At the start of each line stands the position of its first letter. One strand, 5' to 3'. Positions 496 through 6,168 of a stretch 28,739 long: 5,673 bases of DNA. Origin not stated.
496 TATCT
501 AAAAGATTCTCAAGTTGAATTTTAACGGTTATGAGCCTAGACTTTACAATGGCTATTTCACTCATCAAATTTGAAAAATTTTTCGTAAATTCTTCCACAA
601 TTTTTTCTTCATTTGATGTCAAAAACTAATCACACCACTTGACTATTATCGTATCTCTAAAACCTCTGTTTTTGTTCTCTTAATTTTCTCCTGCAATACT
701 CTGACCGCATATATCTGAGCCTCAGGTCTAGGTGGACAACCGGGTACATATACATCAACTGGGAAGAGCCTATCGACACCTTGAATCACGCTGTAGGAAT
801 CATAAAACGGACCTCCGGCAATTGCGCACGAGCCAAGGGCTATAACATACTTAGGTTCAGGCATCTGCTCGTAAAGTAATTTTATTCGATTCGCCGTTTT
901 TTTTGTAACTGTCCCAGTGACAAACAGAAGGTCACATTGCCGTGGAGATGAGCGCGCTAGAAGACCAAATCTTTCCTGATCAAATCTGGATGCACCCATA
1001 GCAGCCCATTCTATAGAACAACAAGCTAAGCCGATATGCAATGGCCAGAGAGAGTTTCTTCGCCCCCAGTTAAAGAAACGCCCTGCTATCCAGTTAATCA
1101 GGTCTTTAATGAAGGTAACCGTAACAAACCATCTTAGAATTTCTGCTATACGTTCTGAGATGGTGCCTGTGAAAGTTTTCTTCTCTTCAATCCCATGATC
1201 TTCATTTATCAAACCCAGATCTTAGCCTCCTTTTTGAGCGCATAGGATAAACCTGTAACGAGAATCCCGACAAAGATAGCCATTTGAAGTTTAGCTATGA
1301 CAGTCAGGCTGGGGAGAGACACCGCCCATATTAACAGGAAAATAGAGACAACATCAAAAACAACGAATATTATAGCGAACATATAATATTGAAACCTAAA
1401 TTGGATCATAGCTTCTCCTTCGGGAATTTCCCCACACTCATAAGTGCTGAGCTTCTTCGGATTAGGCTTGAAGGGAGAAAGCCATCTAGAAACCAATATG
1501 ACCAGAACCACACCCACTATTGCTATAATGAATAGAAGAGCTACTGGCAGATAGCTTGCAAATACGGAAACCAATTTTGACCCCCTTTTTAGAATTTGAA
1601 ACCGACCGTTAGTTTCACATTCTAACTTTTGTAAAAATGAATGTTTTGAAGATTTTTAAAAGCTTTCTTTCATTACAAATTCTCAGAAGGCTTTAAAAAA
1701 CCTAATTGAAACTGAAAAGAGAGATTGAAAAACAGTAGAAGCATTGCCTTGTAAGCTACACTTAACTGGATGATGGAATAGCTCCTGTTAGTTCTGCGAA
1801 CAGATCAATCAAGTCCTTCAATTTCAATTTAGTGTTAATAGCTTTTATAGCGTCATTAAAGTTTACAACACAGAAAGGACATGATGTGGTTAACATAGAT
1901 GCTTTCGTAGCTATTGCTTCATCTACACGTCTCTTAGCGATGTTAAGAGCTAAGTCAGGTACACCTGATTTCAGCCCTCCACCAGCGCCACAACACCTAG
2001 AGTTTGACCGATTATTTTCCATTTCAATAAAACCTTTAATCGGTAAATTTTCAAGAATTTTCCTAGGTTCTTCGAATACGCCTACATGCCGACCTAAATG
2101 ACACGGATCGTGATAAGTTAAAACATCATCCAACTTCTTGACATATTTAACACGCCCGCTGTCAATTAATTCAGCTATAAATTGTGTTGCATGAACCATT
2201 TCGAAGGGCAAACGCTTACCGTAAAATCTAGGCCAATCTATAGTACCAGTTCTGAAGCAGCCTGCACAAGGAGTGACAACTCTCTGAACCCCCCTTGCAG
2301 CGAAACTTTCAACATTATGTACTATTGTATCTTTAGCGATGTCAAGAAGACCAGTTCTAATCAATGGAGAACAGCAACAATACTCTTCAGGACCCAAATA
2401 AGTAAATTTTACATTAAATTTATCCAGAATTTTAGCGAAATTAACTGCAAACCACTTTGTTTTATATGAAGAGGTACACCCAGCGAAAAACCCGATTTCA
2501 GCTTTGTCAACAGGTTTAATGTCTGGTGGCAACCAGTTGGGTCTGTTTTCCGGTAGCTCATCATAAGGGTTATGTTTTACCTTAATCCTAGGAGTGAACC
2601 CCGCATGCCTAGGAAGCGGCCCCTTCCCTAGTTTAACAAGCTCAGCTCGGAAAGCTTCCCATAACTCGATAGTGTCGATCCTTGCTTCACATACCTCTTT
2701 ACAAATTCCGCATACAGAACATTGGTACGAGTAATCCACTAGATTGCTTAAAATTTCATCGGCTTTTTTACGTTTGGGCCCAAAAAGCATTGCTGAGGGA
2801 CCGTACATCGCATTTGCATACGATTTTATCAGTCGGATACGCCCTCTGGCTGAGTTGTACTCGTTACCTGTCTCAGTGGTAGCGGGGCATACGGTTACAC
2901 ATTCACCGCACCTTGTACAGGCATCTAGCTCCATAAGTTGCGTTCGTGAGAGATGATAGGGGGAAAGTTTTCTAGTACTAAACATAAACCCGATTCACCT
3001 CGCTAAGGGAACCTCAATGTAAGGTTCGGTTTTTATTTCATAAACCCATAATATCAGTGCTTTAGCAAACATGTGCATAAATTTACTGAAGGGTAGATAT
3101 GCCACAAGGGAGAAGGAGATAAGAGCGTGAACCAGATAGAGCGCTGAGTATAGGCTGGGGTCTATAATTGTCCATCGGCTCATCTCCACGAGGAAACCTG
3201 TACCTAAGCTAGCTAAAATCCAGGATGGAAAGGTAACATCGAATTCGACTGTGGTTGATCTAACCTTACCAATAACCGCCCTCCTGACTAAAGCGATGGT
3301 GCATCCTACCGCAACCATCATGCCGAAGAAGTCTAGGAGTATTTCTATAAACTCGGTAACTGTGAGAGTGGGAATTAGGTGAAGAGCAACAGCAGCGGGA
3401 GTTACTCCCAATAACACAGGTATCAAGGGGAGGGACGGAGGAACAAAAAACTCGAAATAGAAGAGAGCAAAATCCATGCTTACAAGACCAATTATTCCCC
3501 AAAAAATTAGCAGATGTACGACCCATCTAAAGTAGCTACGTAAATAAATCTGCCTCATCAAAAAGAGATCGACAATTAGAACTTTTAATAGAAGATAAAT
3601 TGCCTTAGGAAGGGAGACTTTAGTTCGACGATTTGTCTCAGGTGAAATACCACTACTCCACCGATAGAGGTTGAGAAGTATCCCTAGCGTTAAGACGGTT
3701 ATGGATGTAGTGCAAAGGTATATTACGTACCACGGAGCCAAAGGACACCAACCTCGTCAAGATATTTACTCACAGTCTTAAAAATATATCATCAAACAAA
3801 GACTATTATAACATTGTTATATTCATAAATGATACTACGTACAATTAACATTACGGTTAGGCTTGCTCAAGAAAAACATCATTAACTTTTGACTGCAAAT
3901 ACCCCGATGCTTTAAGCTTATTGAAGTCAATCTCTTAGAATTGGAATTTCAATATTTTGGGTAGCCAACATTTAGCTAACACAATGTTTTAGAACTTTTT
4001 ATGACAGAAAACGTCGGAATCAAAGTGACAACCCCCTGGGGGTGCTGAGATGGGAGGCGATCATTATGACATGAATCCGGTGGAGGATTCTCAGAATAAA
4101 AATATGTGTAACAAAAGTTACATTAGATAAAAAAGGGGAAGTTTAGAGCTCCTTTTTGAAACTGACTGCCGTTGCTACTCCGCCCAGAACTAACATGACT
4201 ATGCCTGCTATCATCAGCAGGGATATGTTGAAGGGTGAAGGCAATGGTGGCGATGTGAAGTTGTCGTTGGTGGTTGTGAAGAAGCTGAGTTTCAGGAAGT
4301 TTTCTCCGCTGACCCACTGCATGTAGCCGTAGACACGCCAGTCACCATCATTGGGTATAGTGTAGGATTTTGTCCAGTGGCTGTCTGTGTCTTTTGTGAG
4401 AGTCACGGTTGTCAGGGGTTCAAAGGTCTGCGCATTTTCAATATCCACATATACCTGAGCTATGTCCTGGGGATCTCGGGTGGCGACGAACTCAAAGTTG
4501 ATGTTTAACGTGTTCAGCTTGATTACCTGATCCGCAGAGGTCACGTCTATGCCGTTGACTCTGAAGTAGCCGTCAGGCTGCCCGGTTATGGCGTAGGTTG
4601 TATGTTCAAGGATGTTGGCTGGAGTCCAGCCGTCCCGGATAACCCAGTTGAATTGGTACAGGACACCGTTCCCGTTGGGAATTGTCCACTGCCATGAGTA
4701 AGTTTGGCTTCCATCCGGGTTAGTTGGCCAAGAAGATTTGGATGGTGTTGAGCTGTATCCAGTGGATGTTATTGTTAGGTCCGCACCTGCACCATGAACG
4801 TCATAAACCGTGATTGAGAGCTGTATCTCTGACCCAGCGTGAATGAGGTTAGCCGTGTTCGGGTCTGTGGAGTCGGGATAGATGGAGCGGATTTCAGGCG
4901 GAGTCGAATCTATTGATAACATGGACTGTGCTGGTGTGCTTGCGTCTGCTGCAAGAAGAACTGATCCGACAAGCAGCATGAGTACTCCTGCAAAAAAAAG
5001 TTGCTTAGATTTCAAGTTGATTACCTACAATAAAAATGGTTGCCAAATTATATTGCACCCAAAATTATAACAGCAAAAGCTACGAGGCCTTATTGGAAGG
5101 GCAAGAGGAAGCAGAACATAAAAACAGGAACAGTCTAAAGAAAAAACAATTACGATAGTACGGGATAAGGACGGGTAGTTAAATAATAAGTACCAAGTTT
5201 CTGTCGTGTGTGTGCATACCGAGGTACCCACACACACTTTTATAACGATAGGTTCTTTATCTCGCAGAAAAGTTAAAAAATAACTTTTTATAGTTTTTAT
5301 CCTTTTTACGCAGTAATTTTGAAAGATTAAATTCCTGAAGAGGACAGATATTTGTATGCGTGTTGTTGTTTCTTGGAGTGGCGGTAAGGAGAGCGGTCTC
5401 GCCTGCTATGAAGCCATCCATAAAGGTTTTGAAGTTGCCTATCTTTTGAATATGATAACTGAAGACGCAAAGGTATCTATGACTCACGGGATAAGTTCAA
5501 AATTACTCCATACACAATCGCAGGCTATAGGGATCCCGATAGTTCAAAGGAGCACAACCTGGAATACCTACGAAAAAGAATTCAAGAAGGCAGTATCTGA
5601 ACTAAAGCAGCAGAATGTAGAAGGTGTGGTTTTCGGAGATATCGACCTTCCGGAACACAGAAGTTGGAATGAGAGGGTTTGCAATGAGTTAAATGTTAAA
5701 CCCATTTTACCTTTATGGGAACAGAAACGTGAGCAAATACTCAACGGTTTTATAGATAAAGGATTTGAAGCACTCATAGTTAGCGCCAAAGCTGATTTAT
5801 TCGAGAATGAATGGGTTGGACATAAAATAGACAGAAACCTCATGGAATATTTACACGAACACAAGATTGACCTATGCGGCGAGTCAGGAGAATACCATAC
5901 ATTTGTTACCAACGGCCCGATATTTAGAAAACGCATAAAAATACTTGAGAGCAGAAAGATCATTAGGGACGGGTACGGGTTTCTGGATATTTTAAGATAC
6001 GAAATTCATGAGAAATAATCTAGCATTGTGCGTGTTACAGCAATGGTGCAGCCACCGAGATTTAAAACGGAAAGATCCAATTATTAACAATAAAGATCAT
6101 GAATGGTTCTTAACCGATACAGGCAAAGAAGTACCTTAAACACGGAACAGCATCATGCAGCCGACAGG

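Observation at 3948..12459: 8.5-kb island integrated into the stop-codon region of a protein-coding gene via 27-bp direct repeats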

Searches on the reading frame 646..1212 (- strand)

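Call 8: search_protein_families(library=pfam, proteins=[window:646-1212:-], max_evalue=0.01)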
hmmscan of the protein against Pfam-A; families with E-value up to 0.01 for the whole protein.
window:646-1212:- (188 aa): 1 family
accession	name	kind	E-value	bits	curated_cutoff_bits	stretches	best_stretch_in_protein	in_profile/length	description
PF01058.29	Oxidored_q6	-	5.5e-29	100.9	27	1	64-170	1-125/128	NADH ubiquinone oxidoreductase, 20 Kd subunit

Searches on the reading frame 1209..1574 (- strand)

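Call 8: search_protein_families(library=pfam, proteins=[window:1209-1574:-], max_evalue=0.01)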
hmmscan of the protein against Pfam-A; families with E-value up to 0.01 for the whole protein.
window:1209-1574:- (121 aa): 1 family
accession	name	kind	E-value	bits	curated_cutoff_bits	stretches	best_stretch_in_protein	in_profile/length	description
PF00507.24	Oxidored_q4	-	1.9e-28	99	23.3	1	23-117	2-96/99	NADH-ubiquinone/plastoquinone oxidoreductase, chain 3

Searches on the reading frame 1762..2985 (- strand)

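Call 8: search_protein_families(library=pfam, proteins=[window:1762-2985:-], max_evalue=0.01)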
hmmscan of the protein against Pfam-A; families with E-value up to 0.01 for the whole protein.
window:1762-2985:- (407 aa): 11 families
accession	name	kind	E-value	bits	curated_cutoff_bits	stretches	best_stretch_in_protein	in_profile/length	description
PF02754.22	CCG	-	1.4e-31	108.8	20.6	2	290-376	2-84/85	Cysteine-rich domain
PF13183.11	Fer4_8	-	1.4e-09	38.8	27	1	19-103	1-68/68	4Fe-4S dicluster domain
PF13187.11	Fer4_9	-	2.1e-06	28.1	27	1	13-35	27-49/52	4Fe-4S dicluster domain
PF13534.11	Fer4_17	-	3.3e-06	28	22.2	1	22-104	1-61/61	4Fe-4S dicluster domain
PF12797.12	Fer4_2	-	4.6e-05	23.5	24.5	1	17-35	4-22/22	4Fe-4S binding domain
PF12837.12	Fer4_6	-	0.00012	22.2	25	1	20-35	6-21/24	4Fe-4S binding domain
PF00037.32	Fer4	-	0.00026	21.1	21.1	1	21-34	6-19/24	4Fe-4S binding domain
PF13746.11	Fer4_18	-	0.0018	18.9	27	0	18-36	56-74/114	4Fe-4S dicluster domain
PF13237.11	Fer4_10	-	0.0026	18.1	25.5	1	19-99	5-52/53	4Fe-4S dicluster domain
PF12800.12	Fer4_4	-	0.0028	18.3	24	1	21-35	2-16/17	4Fe-4S binding domain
PF13484.11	Fer4_16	-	0.0046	18.1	30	0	23-100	2-64/66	4Fe-4S double cluster binding domain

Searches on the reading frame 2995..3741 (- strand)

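Call 8: search_protein_families(library=pfam, proteins=[window:2995-3741:-], max_evalue=0.01)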
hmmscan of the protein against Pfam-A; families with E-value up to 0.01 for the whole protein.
window:2995-3741:- (248 aa): 1 family
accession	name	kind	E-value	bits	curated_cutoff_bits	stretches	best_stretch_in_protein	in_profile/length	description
PF02665.19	Nitrate_red_gam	-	0.00012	22.2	22.9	1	137-188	92-143/217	Nitrate reductase gamma subunit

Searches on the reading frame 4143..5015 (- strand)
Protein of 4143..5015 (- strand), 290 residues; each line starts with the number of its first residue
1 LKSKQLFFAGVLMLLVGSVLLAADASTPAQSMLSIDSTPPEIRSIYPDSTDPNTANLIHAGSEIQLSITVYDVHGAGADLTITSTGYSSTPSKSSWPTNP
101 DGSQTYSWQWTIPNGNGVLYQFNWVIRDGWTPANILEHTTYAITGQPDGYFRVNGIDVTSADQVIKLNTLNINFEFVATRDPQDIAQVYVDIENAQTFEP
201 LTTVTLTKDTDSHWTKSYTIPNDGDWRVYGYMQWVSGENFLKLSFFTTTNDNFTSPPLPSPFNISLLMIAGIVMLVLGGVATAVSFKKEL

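Call 7: search_protein_families(library=pfam, proteins=[window:4143-5015:-], max_evalue=0.01)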
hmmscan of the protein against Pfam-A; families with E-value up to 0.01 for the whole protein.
window:4143-5015:- (290 aa): 0 families

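Call 18: search_protein_families(library=phrogs, proteins=[window:4143-5015:-], max_evalue=1)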
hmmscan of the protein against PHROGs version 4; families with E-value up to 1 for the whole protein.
window:4143-5015:- (290 aa): 1 family
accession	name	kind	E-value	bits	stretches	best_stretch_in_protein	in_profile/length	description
phrog_17608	-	unknown function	0.34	12.6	1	4-68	13-77/91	-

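Call 72: search_protein_representatives(protein=window:4143-5015:-)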
Query: 290 residues. Proteins with E-value up to 0.001 (for the whole library): 155; up to 1e-10: 62; up to 1e-30: 2. The best 150 are listed.
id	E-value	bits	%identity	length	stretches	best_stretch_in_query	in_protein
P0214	3.0e-192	653.1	100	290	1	1-290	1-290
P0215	7.7e-31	123.4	35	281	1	8-280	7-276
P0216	8.8e-28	113.4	32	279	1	9-245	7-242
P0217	2.4e-21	92.3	30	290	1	7-272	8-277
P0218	9.3e-21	90.3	29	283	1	3-274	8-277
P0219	3.7e-20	88.4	32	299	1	14-247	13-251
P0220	1.3e-19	86.6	31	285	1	13-279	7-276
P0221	2.3e-19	85.7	32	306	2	108-247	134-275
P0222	3.0e-19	85.4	38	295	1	107-275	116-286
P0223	3.8e-19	85.1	36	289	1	13-278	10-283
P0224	9.1e-19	83.8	32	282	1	33-279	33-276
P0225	6.0e-18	81.1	28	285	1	12-278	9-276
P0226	4.6e-17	78.2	34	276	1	27-276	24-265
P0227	2.9e-16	75.6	31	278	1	10-281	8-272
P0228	3.9e-16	75.2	33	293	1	7-280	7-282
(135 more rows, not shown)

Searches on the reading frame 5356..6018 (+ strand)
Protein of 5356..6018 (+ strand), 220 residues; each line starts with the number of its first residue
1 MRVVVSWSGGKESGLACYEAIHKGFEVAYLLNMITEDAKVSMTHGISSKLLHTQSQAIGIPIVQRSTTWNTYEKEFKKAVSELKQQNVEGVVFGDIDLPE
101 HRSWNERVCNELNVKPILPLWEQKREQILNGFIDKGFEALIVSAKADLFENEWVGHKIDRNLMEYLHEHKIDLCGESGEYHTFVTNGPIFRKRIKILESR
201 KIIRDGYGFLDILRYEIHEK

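Call 7: search_protein_families(library=pfam, proteins=[window:5356-6018:+], max_evalue=0.01)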
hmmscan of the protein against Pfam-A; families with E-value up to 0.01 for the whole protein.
window:5356-6018:+ (220 aa): 1 family
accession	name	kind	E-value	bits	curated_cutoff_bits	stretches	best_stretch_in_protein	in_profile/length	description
PF01902.24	Diphthami_syn_2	-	1e-57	195.6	23.2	1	1-215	1-217/219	Diphthamide synthase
